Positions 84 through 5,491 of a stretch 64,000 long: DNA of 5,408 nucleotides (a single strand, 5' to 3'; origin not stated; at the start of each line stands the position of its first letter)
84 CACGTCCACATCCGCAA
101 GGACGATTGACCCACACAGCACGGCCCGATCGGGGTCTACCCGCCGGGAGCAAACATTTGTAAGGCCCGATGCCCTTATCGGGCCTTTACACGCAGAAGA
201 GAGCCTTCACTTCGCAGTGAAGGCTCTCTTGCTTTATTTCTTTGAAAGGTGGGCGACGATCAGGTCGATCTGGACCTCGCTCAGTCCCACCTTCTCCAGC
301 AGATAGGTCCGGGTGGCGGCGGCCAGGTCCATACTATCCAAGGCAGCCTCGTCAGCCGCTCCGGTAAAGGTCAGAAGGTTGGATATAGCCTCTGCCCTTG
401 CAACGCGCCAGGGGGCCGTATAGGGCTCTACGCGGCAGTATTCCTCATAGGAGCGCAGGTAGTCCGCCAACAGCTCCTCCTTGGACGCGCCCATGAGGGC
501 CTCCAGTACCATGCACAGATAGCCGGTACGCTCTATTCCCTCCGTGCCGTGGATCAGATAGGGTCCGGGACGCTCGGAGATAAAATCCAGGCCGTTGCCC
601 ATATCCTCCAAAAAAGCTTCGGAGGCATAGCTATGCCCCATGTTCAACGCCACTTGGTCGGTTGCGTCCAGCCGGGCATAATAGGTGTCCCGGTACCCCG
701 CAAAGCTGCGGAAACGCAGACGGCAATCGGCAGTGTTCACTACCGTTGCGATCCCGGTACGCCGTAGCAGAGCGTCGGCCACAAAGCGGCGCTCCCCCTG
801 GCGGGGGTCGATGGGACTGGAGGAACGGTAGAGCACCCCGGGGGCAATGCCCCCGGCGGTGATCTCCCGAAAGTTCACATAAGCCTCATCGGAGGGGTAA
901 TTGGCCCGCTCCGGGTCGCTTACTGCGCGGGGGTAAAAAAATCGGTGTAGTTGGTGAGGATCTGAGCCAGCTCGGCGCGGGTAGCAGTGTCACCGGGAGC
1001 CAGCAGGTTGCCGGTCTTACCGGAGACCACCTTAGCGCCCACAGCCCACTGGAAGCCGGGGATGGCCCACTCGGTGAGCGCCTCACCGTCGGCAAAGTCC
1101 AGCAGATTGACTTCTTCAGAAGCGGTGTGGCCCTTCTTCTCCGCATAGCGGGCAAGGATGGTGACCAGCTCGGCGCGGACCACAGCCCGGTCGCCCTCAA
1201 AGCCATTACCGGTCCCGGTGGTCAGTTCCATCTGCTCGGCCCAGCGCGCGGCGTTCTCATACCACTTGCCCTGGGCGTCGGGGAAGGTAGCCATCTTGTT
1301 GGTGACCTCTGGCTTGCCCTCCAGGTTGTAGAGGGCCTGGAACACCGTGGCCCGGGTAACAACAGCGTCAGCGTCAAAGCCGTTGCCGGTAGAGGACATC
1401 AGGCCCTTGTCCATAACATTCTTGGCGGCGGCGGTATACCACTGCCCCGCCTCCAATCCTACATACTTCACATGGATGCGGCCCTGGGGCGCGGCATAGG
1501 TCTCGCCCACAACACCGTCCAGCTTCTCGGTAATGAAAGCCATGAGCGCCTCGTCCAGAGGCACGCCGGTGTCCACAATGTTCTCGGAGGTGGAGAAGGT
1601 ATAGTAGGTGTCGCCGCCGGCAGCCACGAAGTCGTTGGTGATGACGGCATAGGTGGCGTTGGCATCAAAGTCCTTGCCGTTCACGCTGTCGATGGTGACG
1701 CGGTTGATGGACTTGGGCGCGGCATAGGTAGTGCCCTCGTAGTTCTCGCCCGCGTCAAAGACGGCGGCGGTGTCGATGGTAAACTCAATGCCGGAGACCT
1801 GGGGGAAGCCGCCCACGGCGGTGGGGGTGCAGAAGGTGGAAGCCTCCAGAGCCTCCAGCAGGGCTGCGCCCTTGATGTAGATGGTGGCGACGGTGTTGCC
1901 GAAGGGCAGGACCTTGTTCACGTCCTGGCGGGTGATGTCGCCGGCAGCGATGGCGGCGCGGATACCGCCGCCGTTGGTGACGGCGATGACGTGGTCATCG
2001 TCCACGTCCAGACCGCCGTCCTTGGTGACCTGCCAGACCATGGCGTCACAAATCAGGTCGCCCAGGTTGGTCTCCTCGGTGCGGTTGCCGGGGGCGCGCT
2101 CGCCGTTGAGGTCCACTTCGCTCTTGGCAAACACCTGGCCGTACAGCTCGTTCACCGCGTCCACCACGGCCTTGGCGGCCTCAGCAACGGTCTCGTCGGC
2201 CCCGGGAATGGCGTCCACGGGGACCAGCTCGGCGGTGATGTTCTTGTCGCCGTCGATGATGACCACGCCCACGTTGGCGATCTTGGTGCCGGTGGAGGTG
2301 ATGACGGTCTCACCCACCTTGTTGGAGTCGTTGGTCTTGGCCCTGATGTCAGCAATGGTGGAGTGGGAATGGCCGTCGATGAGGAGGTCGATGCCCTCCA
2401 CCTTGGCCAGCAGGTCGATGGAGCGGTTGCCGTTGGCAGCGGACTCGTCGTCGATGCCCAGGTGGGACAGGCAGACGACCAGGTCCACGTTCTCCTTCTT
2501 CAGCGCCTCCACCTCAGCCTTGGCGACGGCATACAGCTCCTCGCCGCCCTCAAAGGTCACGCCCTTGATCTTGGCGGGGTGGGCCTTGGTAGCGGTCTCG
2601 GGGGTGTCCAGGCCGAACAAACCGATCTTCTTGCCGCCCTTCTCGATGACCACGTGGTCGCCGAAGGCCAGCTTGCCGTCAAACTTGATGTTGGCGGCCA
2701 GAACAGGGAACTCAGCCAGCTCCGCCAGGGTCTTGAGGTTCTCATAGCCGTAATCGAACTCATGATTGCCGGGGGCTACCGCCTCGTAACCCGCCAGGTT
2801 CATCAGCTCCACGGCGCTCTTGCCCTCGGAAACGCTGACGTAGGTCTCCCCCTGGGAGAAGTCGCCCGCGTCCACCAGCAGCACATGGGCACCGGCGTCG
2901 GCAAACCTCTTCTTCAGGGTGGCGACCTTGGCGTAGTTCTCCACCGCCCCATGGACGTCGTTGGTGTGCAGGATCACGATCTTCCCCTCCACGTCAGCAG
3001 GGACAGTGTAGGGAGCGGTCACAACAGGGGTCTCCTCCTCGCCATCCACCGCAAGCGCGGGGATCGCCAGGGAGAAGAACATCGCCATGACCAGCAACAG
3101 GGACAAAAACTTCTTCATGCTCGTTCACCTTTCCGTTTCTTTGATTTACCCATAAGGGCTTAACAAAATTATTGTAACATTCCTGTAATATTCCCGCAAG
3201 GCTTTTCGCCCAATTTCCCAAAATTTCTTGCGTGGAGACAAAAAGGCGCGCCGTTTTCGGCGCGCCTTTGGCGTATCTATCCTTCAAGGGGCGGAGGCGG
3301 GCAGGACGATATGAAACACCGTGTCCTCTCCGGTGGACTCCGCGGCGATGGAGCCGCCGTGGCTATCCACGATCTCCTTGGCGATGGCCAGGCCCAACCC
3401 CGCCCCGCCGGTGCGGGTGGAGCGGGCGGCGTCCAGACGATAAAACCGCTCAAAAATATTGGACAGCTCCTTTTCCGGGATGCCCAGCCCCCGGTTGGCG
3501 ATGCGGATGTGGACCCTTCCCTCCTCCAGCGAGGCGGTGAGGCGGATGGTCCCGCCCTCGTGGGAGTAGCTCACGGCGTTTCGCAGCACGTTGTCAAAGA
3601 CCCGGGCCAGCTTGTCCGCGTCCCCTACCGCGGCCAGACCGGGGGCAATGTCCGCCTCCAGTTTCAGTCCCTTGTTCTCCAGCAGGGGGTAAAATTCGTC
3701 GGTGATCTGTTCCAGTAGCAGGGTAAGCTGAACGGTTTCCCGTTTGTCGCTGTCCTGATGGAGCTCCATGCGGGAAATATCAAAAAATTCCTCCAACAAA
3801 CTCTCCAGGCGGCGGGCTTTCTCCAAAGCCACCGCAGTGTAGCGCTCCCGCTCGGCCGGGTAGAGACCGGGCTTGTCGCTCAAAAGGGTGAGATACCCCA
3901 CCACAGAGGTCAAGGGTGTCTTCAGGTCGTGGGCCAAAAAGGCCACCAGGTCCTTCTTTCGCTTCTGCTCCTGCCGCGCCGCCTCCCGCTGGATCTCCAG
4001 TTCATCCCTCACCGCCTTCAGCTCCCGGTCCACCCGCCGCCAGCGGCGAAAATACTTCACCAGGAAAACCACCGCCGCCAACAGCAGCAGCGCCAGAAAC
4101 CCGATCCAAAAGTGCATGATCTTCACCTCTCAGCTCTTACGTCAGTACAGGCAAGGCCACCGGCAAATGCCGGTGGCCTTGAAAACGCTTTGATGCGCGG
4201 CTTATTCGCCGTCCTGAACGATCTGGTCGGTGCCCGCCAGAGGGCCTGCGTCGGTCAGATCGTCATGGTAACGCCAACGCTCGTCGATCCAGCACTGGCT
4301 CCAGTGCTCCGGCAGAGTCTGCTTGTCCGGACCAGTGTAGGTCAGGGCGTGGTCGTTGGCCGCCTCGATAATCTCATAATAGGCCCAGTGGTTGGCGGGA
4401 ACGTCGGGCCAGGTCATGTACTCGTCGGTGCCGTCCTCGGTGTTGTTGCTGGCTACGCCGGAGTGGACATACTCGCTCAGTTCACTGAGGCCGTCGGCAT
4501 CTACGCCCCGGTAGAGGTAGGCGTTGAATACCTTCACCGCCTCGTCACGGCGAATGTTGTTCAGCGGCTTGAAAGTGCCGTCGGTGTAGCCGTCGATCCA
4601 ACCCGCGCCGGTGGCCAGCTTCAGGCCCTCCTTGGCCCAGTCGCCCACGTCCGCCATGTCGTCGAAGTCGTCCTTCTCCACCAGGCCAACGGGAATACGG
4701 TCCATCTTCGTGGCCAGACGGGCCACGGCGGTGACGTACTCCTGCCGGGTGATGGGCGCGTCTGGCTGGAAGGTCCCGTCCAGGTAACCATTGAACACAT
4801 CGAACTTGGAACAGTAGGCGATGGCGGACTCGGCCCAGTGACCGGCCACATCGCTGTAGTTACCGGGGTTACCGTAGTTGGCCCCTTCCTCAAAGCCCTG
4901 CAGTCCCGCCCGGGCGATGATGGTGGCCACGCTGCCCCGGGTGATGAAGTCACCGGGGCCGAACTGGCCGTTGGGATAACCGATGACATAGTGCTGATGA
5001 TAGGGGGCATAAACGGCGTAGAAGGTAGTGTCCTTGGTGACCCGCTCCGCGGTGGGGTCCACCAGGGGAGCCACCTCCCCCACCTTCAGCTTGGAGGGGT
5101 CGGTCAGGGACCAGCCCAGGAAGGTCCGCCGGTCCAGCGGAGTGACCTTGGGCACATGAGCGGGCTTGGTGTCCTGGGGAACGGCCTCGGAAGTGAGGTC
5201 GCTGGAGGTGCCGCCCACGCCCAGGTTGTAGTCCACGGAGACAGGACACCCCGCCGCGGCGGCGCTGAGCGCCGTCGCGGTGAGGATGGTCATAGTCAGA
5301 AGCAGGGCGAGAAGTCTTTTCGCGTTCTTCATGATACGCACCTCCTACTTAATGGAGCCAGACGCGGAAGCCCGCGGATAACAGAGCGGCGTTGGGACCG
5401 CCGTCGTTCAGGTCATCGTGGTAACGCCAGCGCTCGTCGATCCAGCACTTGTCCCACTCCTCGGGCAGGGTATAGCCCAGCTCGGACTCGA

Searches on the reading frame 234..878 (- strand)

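Call 34: search_protein_families(library=pfam, proteins=[window:234-878:-], max_evalue=0.01)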
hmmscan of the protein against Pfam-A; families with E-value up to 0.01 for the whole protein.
window:234-878:- (214 aa): 2 families
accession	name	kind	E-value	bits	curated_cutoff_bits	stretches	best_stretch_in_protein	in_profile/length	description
PF13350.11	Y_phosphatase3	-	8.8e-13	49.2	22.2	1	91-211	116-238/240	Tyrosine phosphatase family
PF00782.25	DSPc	-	0.0091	16.3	33.5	0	36-123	12-92/133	Dual specificity phosphatase, catalytic domain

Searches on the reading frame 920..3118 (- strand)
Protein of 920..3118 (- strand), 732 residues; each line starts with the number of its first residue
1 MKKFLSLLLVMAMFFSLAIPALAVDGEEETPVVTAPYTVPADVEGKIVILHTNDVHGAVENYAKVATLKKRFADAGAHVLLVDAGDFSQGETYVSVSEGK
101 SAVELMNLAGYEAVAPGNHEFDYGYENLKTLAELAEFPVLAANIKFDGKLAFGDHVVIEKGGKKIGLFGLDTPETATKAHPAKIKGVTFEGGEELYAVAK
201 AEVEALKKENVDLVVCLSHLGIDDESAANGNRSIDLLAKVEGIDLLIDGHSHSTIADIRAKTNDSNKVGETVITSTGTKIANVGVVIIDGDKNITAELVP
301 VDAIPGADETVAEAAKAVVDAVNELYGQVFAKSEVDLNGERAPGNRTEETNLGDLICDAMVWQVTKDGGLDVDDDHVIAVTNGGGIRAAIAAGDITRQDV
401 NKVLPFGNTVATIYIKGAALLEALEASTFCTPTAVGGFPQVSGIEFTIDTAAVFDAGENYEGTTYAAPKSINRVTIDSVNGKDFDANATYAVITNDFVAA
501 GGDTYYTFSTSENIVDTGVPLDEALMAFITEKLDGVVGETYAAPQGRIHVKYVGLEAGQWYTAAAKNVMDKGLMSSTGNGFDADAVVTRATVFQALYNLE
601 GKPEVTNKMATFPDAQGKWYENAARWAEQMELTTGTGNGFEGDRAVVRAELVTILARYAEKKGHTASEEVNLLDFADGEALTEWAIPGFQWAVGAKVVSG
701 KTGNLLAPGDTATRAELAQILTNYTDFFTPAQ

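Call 13: search_protein_families(library=pfam, proteins=[window:920-3118:-], max_evalue=0.01)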
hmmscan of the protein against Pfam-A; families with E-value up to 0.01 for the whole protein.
window:920-3118:- (732 aa): 3 families
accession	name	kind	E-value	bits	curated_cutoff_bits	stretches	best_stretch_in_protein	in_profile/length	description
PF02872.23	5_nucleotid_C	-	1.7e-34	119.6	23.6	1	341-508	13-156/158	5'-nucleotidase, C-terminal domain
PF00395.25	SLH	-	1.3e-14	54.3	20.8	2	675-718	2-44/44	S-layer homology domain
PF00149.33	Metallophos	-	3.5e-14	54.1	21.5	1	48-253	2-190/191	Calcineurin-like phosphoesterase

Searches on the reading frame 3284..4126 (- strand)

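Call 13: search_protein_families(library=pfam, proteins=[window:3284-4126:-], max_evalue=0.01)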
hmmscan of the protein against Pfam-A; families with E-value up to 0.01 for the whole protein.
window:3284-4126:- (280 aa): 5 families
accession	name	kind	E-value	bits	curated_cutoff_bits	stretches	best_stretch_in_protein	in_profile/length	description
PF02518.31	HATPase_c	-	7.9e-27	94.3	26.4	1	168-277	1-109/111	Histidine kinase-, DNA gyrase B-, and HSP90-like ATPase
PF00512.31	HisKA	-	5.9e-15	55.5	26.9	1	57-121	2-64/66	His Kinase A (phospho-acceptor) domain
PF13581.12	HATPase_c_2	-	1.7e-05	25.3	27.4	1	180-264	39-118/127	Histidine kinase-like ATPase domain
PF14501.12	HATPase_c_5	-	0.00018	21.8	22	1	173-275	6-101/102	GHKL domain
PF04586.22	Peptidase_S78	-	0.0084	16.7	21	0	24-89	18-82/165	Caudovirus prohead serine protease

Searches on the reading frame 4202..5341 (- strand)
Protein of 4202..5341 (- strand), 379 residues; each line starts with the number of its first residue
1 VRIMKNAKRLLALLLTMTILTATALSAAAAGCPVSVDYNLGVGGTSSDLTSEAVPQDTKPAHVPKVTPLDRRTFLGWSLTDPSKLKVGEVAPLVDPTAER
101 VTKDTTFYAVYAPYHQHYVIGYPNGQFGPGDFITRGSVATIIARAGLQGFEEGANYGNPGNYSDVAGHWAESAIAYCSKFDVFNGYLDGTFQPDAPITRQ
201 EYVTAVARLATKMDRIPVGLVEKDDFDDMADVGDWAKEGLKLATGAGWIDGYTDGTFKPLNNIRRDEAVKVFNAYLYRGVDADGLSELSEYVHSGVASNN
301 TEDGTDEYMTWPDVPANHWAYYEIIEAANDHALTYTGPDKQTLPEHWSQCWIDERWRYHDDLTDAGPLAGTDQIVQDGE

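Call 13: search_protein_families(library=pfam, proteins=[window:4202-5341:-], max_evalue=0.01)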
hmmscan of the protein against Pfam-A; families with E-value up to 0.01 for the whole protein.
window:4202-5341:- (379 aa): 1 family
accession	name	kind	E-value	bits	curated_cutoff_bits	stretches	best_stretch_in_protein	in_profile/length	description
PF00395.25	SLH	-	9.3e-30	102.8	20.8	3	162-202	2-43/44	S-layer homology domain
